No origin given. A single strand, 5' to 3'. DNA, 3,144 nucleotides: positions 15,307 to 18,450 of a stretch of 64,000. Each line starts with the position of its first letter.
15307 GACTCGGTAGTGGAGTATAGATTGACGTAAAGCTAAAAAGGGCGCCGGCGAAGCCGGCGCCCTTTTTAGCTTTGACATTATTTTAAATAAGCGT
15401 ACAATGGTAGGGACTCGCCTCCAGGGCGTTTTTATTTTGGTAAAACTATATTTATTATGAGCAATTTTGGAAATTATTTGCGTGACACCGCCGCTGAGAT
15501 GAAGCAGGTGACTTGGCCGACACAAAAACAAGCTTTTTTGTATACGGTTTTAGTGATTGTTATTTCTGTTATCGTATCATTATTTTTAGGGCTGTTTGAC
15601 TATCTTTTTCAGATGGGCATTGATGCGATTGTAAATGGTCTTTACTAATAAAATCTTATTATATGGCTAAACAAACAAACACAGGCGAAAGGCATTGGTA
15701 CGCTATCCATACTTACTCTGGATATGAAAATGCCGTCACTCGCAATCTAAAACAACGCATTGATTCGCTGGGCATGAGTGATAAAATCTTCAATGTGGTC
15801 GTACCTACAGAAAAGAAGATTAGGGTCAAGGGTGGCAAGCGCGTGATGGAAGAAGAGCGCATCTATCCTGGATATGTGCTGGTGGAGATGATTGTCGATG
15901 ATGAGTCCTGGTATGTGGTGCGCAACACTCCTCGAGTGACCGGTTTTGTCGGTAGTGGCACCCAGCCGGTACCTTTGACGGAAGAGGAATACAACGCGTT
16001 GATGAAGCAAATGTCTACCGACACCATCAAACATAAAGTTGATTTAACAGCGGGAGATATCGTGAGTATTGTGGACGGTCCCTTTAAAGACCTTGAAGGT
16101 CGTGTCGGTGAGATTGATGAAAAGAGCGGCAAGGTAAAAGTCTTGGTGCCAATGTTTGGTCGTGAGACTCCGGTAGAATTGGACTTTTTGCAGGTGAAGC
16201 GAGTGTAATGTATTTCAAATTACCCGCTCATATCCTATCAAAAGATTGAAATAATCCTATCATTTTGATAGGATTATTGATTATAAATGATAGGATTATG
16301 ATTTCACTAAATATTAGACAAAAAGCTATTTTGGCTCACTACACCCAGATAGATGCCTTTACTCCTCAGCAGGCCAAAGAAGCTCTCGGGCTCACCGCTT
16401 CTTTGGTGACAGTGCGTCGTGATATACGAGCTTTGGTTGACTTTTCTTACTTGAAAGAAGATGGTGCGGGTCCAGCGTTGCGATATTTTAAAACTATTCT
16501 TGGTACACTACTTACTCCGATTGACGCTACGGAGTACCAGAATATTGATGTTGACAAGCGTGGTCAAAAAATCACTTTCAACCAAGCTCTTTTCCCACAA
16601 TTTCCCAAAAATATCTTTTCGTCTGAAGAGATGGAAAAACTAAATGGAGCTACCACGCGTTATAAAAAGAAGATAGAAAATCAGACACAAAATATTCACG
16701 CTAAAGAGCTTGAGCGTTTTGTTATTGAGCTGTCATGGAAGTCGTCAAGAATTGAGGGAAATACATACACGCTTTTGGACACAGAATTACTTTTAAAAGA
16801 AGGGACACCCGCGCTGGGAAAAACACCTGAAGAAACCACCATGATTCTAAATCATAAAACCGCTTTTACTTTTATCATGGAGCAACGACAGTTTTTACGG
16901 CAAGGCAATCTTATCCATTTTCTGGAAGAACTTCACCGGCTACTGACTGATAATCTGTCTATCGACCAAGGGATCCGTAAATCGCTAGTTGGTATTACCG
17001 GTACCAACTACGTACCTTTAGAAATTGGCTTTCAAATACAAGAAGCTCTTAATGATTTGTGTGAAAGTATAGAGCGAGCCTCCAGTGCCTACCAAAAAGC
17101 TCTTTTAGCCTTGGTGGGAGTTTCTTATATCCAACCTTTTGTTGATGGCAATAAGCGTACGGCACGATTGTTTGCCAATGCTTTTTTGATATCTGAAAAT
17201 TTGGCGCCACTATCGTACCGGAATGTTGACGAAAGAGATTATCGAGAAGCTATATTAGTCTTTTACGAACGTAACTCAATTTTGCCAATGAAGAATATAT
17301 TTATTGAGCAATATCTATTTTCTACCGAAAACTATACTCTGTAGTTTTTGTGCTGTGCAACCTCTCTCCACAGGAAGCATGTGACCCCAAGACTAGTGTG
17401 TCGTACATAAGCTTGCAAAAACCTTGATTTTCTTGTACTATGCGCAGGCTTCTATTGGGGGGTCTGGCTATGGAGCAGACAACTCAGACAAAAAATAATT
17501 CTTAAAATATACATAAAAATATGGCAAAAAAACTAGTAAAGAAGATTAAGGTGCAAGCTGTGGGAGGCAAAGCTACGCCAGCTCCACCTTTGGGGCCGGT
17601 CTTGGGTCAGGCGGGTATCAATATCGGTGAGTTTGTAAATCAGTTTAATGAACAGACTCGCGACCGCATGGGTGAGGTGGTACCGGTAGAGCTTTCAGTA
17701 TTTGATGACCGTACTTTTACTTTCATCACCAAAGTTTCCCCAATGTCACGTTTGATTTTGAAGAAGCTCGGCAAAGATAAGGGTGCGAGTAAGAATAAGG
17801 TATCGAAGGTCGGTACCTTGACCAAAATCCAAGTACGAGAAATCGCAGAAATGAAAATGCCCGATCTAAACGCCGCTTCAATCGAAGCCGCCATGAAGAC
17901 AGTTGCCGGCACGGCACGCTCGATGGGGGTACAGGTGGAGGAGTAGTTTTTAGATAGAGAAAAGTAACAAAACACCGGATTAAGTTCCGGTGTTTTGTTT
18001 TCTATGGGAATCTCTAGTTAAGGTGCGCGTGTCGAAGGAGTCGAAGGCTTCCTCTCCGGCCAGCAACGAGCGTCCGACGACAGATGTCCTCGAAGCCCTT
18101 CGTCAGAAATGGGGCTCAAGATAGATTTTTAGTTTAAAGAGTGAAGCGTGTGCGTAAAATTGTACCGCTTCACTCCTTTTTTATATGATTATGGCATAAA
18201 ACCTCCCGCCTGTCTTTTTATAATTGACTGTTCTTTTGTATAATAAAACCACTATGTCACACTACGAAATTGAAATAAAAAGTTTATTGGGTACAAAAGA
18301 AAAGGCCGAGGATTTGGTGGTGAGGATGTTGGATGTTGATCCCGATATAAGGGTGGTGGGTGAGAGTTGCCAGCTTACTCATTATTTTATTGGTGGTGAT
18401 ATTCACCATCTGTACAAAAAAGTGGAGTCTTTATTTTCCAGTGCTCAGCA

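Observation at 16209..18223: HTH-Fic gene with a palindromic operator array inserted between nusG and rplK; rplK is followed by terminators, not rplA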

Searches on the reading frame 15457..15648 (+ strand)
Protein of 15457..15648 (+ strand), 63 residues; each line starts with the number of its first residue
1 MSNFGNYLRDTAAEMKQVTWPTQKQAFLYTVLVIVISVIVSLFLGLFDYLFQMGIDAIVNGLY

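Call 6: search_protein_families(library=pfam, proteins=[window:15457-15648:+])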
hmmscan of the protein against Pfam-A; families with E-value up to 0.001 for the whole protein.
window:15457-15648:+ (63 aa): 1 family
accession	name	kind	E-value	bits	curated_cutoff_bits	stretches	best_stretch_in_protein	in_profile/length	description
PF00584.25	SecE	-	3.2e-19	69.1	22.7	1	6-59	2-55/55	SecE/Sec61-gamma subunits of protein translocation complex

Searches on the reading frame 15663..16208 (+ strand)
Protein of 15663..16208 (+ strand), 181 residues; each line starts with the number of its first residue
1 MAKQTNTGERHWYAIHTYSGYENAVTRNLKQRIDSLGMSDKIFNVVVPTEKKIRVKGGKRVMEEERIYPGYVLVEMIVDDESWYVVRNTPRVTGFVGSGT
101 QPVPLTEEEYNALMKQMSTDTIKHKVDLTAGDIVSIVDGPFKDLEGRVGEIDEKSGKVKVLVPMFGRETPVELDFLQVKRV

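Call 6: search_protein_families(library=pfam, proteins=[window:15663-16208:+])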
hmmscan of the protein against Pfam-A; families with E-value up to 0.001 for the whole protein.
window:15663-16208:+ (181 aa): 2 families
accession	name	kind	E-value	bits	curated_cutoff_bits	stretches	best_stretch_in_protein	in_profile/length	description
PF02357.24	NusG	-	5.2e-29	101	22.2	1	11-113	2-92/93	Transcription termination factor nusG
PF00467.35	KOW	-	0.00072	19.7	22.3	1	131-160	2-31/32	KOW motif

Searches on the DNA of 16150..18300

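Call 60: search_rna_families(source=window, start=16150, end=18300, threshold=evalue, max_evalue=1)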
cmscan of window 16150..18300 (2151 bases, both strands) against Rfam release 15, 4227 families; matches with E-value up to 1: 2.
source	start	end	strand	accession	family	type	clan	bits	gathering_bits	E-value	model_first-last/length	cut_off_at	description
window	16231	16277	+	RF00047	mir-2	Gene; miRNA;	-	21.7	45.5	0.47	1-72/72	no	mir-2 microRNA precursor family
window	16686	16741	-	RF02377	SurA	Gene; sRNA;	-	17.4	100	0.077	1-279/279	no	SurA sRNA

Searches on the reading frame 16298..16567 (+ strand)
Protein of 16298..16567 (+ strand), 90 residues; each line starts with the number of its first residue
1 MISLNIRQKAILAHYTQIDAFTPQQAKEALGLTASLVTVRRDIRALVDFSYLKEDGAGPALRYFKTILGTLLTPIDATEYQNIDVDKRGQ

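Call 16: search_protein_families(library=pfam, proteins=[window:16298-16567:+], max_evalue=10)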
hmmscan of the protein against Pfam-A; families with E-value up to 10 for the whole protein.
window:16298-16567:+ (90 aa): 2 families
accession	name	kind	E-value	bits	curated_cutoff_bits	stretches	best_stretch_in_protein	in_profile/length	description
PF08280.17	HTH_Mga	-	0.024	15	23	1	7-49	6-46/59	M protein trans-acting positive regulator (MGA) HTH domain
PF08220.18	HTH_DeoR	-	0.083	13.1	21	1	7-47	1-39/57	DeoR-like helix-turn-helix domain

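Call 58: search_solved_structures(query=A3, max_evalue=10, show_alignments=2)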
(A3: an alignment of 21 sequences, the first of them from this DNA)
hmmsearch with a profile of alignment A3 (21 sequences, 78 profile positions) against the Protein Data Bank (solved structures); distinct sequences matched with E-value up to 10: 46.
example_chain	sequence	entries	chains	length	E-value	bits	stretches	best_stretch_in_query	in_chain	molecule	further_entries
1stz_A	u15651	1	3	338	3.3e-05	26.8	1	2-53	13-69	Heat-inducible transcription repressor hrcA homolog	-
7ne9_AAA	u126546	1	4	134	0.00034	23.6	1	4-52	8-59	Ferric uptake regulator family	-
6tey_A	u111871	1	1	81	0.001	22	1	4-69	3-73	DNA-binding protein TubR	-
2p5k_A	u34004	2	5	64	0.0049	19.9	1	6-57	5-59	Arginine repressor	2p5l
1f9n_A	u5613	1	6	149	0.036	17.1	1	6-57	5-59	ARGININE REPRESSOR/ACTIVATOR PROTEIN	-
1sd6_A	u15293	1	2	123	0.053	16.6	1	4-64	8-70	Methicillin resistance regulatory protein mecI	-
1okr_A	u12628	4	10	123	0.054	16.5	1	4-64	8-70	METHICILLIN RESISTANCE REGULATORY PROTEIN MECI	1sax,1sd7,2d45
4i7h_A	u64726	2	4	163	0.066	16.3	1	3-54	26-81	peroxide stress sensing regulator | Peroxide stress regulator PerR, FUR family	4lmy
3o6b_B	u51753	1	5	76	0.067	16.2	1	27-64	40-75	Cell division control protein 53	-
1p6r_A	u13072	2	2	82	0.068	16.2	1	4-64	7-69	Penicillinase repressor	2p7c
3o2p_E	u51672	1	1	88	0.09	15.8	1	27-64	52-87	Cell division control protein 53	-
3tgn_A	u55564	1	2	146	0.1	15.6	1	3-58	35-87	Adc operon repressor AdcR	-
7fby_A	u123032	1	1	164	0.14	15.3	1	3-53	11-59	Transcriptional regulatory protein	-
1iuy_A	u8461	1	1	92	0.16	15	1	17-57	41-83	cullin-3 homologue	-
9w4v_A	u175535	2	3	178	0.17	14.9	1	3-53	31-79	Uncharacterized HTH-type transcriptional regulator PH0140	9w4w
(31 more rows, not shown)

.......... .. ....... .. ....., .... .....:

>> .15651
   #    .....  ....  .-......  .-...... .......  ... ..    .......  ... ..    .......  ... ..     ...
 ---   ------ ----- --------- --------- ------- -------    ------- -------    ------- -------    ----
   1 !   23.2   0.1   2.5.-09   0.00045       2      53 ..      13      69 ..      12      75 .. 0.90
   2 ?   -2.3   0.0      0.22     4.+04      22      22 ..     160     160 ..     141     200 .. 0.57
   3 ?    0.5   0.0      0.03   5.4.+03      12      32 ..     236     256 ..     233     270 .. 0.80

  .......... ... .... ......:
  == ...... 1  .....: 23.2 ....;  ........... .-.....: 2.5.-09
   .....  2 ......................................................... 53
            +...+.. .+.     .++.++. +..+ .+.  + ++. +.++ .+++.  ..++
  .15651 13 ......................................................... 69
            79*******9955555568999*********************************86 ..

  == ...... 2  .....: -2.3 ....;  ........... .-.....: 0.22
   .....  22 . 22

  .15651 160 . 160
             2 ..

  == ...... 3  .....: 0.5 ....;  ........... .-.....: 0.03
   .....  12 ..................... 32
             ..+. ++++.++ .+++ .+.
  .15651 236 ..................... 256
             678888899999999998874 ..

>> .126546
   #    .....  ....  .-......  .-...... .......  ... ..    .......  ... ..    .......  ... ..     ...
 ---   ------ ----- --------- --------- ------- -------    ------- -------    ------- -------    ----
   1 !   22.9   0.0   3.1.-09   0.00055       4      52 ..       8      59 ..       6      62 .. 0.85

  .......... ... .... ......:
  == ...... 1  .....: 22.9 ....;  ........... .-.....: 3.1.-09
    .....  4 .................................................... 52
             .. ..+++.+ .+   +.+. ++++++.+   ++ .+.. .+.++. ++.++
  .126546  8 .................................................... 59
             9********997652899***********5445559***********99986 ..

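Call 63: predict_structure(alignment_id=A3)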
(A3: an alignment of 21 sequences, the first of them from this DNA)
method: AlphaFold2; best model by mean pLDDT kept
length: 78 residues; sequences in the alignment: 21
mean_pLDDT: 89.2   pTM: 0.77
mean pLDDT of the five models: 89.2, 88.9, 88.8, 87.6, 86.2
residues with pLDDT >= 90: 54; 70-90: 18; 50-70: 4; < 50: 2
segments of 3 or more residues with pLDDT < 50: none
pLDDT, mean of each block of 10 residues (from residue 1): 87 89 95 95 95 92 91 64
secondary structure, 60 per line:
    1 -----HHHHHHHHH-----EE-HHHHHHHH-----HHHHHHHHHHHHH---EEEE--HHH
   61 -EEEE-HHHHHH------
elements in order: H6-14 H23-30 H36-48 E52-55 E62-65 H67-72

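Call 69: fold_search(model_id=the predicted structure, library=pdb)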
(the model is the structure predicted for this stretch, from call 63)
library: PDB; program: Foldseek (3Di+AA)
matches with E <= 10: 1521; with E <= 0.001: 0
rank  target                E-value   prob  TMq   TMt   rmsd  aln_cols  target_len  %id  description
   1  4rs8_A                1.4e-03  1.00  0.75  0.70   2.2        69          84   19  Apo structure of novel pNOB8 plasmid centromere binding protein (released 2015-09-16)
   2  4rs8_B                2.2e-03  1.00  0.74  0.70   2.3        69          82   19  Apo structure of novel pNOB8 plasmid centromere binding protein (released 2015-09-16)
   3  4jba_B                2.6e-03  1.00  0.70  0.42   2.5        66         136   18  Crystal Structure of the Oxidized Form of MarR from E.coli (released 2013-10-16)
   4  5k5q_A                3.0e-03  1.00  0.73  0.65   2.1        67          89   21  Structure of AspA-DNA complex: novel centromere bindng protein-centromere complex (released 2016-06-01)
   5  3vb2_A                3.0e-03  1.00  0.75  0.45   2.4        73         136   16  Crystal Structure of the Reduced Form of MarR from E.coli (released 2013-01-30)
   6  6tey_MODEL_1_A        3.0e-03  1.00  0.65  0.63   3.0        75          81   23  Solution Structure of the DNA-binding TubR fragment from Clostridium Botulinum (released 2020-11-18)
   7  4jba_A                3.4e-03  1.00  0.68  0.42   2.5        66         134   20  Crystal Structure of the Oxidized Form of MarR from E.coli (released 2013-10-16)
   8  5k5q_B                3.9e-03  1.00  0.72  0.62   2.0        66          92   21  Structure of AspA-DNA complex: novel centromere bindng protein-centromere complex (released 2016-06-01)
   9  5jls                  5.1e-03  1.00  0.72  0.44   2.3        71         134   22  Crystal Structure of Adhesin competence repressor (AdcR) from Streptococcus pyogenes (C-terminally His tagged) (released 2017-05-03)
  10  5k5q_C                5.8e-03  1.00  0.70  0.61   3.7        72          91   24  Structure of AspA-DNA complex: novel centromere bindng protein-centromere complex (released 2016-06-01)
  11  3m9a                  6.2e-03  1.00  0.62  0.53   3.2        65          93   17  Protein structure of type III plasmid segregation TubR (released 2010-07-07)
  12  5k5q_D                6.7e-03  1.00  0.73  0.64   2.2        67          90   21  Structure of AspA-DNA complex: novel centromere bindng protein-centromere complex (released 2016-06-01)
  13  6pco_A                6.7e-03  1.00  0.74  0.43   2.5        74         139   22  Mechanism for regulation of DNA binding of Bordetella bronchiseptica BpsR by 6-hydroxynicotinic acid (released 2019-11-06)
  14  5yi0_A                7.6e-03  1.00  0.73  0.41   2.5        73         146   19  Structure of Lactococcus lactis ZitR, C30AH42A mutant (released 2017-12-06)
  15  5k5o_C                7.6e-03  1.00  0.71  0.63   3.7        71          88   24  Structure of AspA-26mer DNA complex (released 2016-06-15)
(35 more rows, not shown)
